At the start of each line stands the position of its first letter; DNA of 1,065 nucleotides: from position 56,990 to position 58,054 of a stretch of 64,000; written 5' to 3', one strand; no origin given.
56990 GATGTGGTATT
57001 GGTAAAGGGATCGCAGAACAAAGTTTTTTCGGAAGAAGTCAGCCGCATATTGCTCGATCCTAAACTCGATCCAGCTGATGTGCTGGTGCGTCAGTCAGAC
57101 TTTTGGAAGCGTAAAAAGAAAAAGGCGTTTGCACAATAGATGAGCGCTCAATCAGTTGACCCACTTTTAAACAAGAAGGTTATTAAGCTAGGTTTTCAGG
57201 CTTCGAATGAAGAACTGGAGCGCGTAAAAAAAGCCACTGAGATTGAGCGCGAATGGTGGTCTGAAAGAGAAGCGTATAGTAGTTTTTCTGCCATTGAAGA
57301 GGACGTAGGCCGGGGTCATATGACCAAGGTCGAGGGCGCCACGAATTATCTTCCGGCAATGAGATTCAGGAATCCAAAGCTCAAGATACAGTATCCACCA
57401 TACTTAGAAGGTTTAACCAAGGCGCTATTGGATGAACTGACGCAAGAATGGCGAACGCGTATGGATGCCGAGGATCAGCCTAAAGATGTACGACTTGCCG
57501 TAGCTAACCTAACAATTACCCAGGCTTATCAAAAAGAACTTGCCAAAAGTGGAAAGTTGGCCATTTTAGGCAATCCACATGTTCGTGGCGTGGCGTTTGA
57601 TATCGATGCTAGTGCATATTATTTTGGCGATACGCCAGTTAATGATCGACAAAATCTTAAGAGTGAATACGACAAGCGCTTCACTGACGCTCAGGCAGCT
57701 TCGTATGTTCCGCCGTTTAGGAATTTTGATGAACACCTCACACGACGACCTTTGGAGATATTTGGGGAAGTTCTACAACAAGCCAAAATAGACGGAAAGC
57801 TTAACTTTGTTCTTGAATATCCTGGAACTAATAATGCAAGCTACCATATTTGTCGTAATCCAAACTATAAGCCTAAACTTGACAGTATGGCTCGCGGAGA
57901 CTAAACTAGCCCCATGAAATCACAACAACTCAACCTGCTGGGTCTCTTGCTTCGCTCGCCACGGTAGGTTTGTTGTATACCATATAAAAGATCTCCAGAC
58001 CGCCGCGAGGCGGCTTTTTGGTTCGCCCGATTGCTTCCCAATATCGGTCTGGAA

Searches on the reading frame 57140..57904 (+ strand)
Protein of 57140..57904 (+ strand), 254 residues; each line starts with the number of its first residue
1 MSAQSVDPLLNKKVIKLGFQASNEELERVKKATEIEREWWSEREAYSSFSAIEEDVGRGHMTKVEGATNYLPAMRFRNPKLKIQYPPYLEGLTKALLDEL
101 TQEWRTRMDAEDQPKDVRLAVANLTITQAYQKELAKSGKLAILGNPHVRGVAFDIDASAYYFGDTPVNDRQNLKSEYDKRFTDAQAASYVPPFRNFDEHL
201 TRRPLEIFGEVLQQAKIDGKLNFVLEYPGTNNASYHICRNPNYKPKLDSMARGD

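Call 103: search_protein_families(library=pfam, proteins=[window:57140-57904:+], max_evalue=0.001)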
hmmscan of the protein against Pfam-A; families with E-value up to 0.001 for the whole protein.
window:57140-57904:+ (254 aa): 1 family
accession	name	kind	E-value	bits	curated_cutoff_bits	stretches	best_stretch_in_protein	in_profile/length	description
PF18979.5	DUF5715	-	3.7e-06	27.2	26.8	1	86-168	49-128/171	Family of unknown function (DUF5715)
